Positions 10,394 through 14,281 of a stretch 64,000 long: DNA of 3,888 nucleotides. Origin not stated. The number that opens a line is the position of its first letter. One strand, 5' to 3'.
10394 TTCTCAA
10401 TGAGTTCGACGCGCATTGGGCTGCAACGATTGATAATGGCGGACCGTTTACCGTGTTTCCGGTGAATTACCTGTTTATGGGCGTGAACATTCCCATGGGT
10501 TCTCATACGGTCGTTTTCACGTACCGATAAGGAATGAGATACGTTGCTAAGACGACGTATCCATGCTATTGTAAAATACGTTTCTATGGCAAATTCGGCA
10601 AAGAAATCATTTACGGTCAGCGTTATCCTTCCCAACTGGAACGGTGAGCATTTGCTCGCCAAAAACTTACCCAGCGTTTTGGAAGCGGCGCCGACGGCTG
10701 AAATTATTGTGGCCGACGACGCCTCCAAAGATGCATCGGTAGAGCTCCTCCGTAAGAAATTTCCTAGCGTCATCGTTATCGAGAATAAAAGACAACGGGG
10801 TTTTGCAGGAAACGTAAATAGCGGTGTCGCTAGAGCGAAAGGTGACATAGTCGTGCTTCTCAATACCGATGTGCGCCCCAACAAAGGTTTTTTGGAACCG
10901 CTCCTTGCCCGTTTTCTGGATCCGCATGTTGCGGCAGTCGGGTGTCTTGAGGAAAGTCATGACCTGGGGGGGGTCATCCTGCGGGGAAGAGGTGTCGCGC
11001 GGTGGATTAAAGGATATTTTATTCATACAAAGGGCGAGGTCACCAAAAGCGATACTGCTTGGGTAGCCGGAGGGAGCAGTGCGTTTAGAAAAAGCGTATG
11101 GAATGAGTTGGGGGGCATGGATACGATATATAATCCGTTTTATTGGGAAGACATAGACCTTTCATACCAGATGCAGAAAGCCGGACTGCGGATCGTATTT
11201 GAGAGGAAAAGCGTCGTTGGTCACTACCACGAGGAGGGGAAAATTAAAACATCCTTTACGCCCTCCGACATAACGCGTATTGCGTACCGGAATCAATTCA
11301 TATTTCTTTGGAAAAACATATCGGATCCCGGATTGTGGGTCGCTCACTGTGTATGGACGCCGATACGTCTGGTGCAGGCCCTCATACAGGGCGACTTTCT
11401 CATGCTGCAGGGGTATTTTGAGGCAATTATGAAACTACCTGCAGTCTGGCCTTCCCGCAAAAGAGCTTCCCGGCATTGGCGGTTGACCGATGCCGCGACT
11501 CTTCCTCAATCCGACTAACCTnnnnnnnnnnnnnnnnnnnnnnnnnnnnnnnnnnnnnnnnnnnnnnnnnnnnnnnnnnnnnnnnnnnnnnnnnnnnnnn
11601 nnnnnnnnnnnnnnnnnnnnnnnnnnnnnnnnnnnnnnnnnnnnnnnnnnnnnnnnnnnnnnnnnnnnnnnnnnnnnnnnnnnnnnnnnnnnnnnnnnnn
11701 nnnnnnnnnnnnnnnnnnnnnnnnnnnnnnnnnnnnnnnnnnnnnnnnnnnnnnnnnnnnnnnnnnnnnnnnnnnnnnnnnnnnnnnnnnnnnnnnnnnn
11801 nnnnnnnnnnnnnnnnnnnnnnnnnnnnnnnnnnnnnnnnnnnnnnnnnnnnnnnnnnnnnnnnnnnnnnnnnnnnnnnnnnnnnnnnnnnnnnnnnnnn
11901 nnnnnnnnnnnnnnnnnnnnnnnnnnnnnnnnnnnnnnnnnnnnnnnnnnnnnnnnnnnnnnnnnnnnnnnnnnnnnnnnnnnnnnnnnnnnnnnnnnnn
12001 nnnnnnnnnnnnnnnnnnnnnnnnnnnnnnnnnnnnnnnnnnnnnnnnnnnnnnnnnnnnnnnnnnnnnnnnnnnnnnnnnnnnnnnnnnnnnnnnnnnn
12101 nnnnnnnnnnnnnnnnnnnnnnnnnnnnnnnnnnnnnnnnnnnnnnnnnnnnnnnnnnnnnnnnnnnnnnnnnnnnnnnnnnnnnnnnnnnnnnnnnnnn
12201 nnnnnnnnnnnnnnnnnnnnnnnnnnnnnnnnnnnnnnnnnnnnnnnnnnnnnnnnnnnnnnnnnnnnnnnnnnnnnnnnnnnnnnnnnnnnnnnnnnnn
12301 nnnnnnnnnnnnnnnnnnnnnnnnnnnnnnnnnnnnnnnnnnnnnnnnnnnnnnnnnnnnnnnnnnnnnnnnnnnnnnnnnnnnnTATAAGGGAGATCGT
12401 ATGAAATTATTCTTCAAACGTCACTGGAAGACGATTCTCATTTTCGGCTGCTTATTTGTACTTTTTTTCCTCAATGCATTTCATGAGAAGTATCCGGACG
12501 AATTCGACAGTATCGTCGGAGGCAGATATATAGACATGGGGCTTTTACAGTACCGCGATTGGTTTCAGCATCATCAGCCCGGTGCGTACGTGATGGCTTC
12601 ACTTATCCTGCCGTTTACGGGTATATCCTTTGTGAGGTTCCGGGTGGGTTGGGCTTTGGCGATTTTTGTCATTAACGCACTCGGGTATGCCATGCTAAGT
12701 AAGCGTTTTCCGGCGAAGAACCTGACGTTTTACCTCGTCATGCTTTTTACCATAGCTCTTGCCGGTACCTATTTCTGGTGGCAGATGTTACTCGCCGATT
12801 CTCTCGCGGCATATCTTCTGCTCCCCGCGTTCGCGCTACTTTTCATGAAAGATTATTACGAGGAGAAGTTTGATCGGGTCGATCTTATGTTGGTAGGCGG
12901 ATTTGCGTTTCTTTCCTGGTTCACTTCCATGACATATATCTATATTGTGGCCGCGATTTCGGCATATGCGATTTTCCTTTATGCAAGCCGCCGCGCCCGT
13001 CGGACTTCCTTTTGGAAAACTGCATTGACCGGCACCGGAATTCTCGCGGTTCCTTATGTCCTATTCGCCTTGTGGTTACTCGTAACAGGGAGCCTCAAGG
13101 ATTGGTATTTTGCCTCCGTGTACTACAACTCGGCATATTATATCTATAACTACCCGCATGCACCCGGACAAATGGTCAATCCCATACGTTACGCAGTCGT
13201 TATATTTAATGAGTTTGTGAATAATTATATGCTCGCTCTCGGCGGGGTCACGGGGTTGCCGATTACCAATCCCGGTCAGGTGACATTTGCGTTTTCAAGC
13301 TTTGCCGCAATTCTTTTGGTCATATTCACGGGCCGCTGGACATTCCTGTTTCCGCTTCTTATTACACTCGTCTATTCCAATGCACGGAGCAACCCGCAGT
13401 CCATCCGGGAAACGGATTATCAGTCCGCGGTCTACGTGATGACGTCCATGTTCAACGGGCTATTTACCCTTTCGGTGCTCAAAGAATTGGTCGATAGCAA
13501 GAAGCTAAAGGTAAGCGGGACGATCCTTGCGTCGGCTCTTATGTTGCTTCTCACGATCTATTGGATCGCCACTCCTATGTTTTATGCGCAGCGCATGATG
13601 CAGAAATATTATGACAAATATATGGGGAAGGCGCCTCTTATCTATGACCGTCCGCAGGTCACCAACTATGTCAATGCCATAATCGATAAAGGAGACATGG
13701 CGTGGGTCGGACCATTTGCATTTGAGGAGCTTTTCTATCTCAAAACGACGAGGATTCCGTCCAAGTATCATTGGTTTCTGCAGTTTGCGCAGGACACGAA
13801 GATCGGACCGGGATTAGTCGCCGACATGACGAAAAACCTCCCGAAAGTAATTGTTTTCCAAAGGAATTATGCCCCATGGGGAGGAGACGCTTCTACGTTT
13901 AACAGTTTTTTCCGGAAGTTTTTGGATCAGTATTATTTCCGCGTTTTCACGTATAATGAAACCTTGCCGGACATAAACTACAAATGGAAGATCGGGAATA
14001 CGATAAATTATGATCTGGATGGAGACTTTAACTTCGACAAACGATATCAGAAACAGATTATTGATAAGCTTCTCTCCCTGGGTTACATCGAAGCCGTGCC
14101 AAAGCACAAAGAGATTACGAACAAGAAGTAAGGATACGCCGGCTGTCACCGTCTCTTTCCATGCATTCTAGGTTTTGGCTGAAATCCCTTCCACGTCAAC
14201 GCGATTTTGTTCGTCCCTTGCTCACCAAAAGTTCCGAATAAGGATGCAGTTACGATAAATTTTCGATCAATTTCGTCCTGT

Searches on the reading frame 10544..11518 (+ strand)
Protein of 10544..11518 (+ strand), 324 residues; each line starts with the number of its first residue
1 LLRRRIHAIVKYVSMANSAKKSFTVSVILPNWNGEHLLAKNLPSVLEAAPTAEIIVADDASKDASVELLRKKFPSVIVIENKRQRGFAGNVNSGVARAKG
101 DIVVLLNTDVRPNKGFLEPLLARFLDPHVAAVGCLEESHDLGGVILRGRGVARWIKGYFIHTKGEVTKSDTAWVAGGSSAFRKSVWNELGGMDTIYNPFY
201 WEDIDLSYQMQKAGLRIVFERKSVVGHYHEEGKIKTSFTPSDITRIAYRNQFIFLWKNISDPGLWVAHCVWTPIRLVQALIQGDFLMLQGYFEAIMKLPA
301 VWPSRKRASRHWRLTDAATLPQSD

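Call 4: search_protein_families(library=pfam, proteins=[window:10544-11518:+])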
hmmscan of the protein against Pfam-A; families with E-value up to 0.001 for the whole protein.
window:10544-11518:+ (324 aa): 4 families
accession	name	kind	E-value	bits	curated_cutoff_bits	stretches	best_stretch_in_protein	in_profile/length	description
PF00535.33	Glycos_transf_2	-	3.6e-25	89.3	23.3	1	26-186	1-164/168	Glycosyl transferase family 2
PF13641.12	Glyco_tranf_2_3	-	2.6e-18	67.3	27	1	25-231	3-215/230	Glycosyltransferase like family 2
PF13632.12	Glyco_trans_2_3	-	4.3e-07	30.4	27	1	102-282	1-170/198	Glycosyl transferase family group 2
PF13506.12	Glyco_transf_21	-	1.5e-06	28.3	21.7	1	90-228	21-155/174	Glycosyl transferase family 21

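Call 54: search_solved_structures(query=window:10544-11518:+, max_evalue=0.01)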
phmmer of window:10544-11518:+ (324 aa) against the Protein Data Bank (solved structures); distinct sequences matched with E-value up to 0.01: 26.
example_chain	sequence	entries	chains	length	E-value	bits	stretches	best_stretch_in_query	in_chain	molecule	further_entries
2z87_A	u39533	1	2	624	1.3e-10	44.2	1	25-133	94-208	Chondroitin synthase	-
2z86_A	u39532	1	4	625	1.3e-10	44.2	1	25-133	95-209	Chondroitin synthase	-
6e7i_A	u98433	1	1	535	1.4e-07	34.2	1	35-133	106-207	Polypeptide N-acetylgalactosaminyltransferase 2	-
9omj_A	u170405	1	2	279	1.5e-07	34.2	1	22-109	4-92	Glycosyltransferase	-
9omh_A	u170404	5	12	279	1.8e-07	33.9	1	22-109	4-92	Glycosyltransferase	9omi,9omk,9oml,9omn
9omm_A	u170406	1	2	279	1.8e-07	33.9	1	22-109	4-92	Glycosyltransferase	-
6nqt_A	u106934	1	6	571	1.8e-07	33.9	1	35-134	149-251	Polypeptide N-acetylgalactosaminyltransferase 2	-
2ffu_A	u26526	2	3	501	3.9e-07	32.8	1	35-132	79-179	Polypeptide N-acetylgalactosaminyltransferase 2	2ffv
6egs_A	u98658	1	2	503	3.9e-07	32.8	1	35-132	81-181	Polypeptide N-acetylgalactosaminyltransferase 2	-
6p61_A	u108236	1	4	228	4e-07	32.7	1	19-134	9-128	Glycosyltransferase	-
6yv7_B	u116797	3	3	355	5e-07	32.4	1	25-144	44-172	Glycosyl transferase, family 2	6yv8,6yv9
6yv7_A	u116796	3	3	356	5.1e-07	32.4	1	25-144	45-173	Glycosyl transferase, family 2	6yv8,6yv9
4d11_C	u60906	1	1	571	6e-07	32.2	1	35-132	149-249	POLYPEPTIDE GALNAC-TRANSFERASE T2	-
4d0t_A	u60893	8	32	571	6e-07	32.2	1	35-132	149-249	POLYPEPTIDE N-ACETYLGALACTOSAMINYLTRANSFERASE 2 | POLYPEPTIDE GALNAC-TRANSFERASE T2 | GALNAC-T2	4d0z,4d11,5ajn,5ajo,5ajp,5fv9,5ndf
6s22_A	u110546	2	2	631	1.1e-06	31.3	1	37-134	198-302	Polypeptide N-acetylgalactosaminyltransferase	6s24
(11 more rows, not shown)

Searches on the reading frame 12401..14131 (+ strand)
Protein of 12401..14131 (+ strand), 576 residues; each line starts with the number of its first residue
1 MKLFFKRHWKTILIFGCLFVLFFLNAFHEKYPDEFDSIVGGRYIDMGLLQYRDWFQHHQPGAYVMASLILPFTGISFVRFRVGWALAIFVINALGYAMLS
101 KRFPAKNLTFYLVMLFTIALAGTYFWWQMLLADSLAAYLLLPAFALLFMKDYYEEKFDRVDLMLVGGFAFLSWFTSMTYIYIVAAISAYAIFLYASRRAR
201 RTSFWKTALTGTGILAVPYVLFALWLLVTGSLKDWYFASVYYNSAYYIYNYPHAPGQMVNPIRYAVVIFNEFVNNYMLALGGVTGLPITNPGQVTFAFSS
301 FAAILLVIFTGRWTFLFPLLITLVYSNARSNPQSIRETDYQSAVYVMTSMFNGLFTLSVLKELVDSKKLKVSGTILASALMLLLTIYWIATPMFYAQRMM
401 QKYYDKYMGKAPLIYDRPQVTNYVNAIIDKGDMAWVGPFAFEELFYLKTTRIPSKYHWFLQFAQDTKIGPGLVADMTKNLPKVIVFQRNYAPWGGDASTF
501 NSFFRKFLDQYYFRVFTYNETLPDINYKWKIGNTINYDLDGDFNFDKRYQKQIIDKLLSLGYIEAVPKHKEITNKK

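Call 5: search_protein_families(library=pfam, proteins=[window:12401-14131:+])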
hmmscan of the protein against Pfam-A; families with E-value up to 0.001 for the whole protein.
window:12401-14131:+ (576 aa): 0 families

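Call 29: search_protein_families(library=pfam, proteins=[window:12401-14131:+], max_evalue=5)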
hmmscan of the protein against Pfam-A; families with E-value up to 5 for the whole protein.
window:12401-14131:+ (576 aa): 2 families
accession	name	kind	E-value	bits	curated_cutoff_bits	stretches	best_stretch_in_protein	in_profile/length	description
PF10960.13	Holin_BhlA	-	0.21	12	22.6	1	310-354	12-58/70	BhlA holin family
PF19606.4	DUF6111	-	0.28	12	24.1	1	206-230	3-27/87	Family of unknown function (DUF6111)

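Call 58: find_homologous_proteins(query=window:12401-14131:+)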
Query window:12401-14131:+ (576 aa): 388 proteins with E <= 0.001 among 8000 candidates; the best 120 are listed.
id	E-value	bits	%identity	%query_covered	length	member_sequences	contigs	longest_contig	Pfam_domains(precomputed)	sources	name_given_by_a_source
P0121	0.0e+0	1179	88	100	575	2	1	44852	PF26265.1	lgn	-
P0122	0.0e+0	1158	86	100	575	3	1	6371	-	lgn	-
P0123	0.0e+0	1127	83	100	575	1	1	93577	-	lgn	-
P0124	0.0e+0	1123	83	100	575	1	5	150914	-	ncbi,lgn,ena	-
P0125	0.0e+0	1100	81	99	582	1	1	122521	-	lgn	-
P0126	0.0e+0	1070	79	100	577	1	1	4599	-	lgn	-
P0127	0.0e+0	1052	77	100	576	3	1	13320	-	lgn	-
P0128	0.0e+0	1034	77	99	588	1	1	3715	-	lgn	-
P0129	1.3e-293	993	74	99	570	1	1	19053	-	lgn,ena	-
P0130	8.3e-292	987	73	99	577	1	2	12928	-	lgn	-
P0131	2.0e-274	930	70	99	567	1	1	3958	-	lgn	-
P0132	5.5e-267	905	70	98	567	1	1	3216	-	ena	-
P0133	2.4e-240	817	63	99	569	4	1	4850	-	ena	-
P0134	2.5e-239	814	63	98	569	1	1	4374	-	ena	-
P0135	8.4e-239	812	63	98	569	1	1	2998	-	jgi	-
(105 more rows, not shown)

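Call 64: predict_structure(alignment_id=A2)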
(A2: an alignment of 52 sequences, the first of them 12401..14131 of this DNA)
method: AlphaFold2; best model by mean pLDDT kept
length: 576 residues; sequences in the alignment: 52
mean_pLDDT: 93.3   pTM: 0.91
mean pLDDT of the five models: 93.3, 93.1, 92.8, 92.1, 90.4
residues with pLDDT >= 90: 464; 70-90: 104; 50-70: 7; < 50: 1
segments of 3 or more residues with pLDDT < 50: none
pLDDT, mean of each block of 10 residues (from residue 1): 92 97 88 93 96 92 98 96 97 98 96 98 94 97 98 96 98 96 98 95 96 98 97 94 86 85 94 95 89 96 95 93 93 91 97 98 91 93 97 95 87 85 95 92 94 90 85 95 94 80 92 96 95 92 97 98 92 53
secondary structure, 60 per line:
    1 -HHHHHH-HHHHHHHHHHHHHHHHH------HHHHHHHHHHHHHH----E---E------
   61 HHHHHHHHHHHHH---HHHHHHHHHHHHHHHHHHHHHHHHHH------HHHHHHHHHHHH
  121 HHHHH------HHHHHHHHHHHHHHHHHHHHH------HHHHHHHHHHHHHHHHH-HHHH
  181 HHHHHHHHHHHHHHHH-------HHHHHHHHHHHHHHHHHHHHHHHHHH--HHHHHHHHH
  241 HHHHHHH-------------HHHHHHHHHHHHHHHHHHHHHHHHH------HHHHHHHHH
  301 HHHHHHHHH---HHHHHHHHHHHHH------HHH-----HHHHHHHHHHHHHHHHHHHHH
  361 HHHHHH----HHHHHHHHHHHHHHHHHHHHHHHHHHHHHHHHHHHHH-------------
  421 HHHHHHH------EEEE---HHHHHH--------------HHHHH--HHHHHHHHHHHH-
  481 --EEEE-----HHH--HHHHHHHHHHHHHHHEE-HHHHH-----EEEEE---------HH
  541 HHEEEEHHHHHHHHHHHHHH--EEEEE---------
elements in order: H2-7 H9-25 H32-45 H61-73 H77-102 H109-125 H132-152 H159-175 H177-196 H204-229 H232-247 H261-285 H292-309 H313-325 H340-366 H371-407 H421-427 E434-437 H441-446 H461-465 H468-479 E483-486 H497-511 H515-519 E525-529 H539-542 E543-546 H547-560 E563-567

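Call 66: fold_search(model_id=the predicted structure, library=pdb)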
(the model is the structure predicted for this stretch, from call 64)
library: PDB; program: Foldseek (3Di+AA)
matches with E <= 10: 291; with E <= 0.001: 5
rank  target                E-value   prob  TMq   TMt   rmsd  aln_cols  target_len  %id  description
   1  9n9j_I                7.6e-05  1.00  0.40  0.35  13.1       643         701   10  Structure of a GRP94 folding intermediate engaged with a CCDC134- and FKBP11-bound secretory translocon (released 2025-11-19)
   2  8pn9_A                1.3e-04  1.00  0.40  0.36  14.3       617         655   10  Structure of human oligosaccharyltransferase OST-A complex bound to NGI-1 (released 2024-05-08)
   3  6gxc_A                2.8e-04  1.00  0.38  0.33  10.1       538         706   15  Bacterial oligosaccharyltransferase PglB in complex with an inhibitory peptide and a reactive lipid-linked oligosaccha (released 2018-11-14)
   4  5ogl_A                3.0e-04  1.00  0.39  0.34  10.0       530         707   15  Structure of bacterial oligosaccharyltransferase PglB in complex with an acceptor peptide and an lipid-linked oligosac (released 2017-10-25)
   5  5f15                  4.6e-04  1.00  0.39  0.41  11.7       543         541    9  Crystal Structure of ArnT from Cupriavidus metallidurans bound to Undecaprenyl phosphate (released 2016-02-17)
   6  5ezm                  1.1e-03  1.00  0.41  0.44  11.0       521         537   10  Crystal Structure of ArnT from Cupriavidus metallidurans in the apo state (released 2016-02-17)
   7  6s7t_A                1.2e-03  1.00  0.40  0.34  11.0       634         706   11  Cryo-EM structure of human oligosaccharyltransferase complex OST-B (released 2019-12-18)
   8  7zli_A                5.5e-03  1.00  0.40  0.36  12.0       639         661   11  Cryo-EM structure of C-mannosyltransferase CeDPY19, in complex with Dol25-P-Man and bound to CMT2-Fab and anti-Fab nan (released 2023-01-11)
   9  8imx_U                5.5e-03  1.00  0.31  0.40  15.9       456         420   10  Cryo-EM structure of GPI-T with a chimeric GPI-anchored protein (released 2023-08-16)
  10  7zlh_A                1.2e-02  1.00  0.42  0.38  11.6       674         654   10  Cryo-EM structure of C-mannosyltransferase CeDPY19, in apo state, bound to CMT2-Fab and anti-Fab nanobody (released 2023-01-11)
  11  6wby                  3.2e-02  0.98  0.38  0.20  11.3       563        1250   13  Single-Particle Cryo-EM Structure of Arabinofuranosyltransferase AftD from Mycobacteria, Mutant R1389S Class 2 (released 2020-05-13)
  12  7zlg_A                1.0e-01  0.92  0.40  0.36  12.4       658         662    9  Cryo-EM structure of C-mannosyltransferase CeDPY19, in complex with acceptor peptide and bound to CMT2-Fab and anti-Fa (released 2023-01-11)
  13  6wbx                  1.9e-01  0.90  0.40  0.21  10.1       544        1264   14  Single-Particle Cryo-EM Structure of Arabinofuranosyltransferase AftD from Mycobacteria, Mutant R1389S Class 1 (released 2020-05-13)
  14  8qcy                  1.9e-01  0.11  0.12  0.14  23.8       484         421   10  Cryo-EM structure of the outward-facing FLVCR2 (released 2024-04-17)
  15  9s6r_A                2.1e-01  0.95  0.35  0.49  11.7       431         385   12  Ternary cryo-EM structure of yeast ALG3 with Dol25-PP-GlcNAc2Man5, Dol25-P-Man, and Fab (released 2026-03-18)
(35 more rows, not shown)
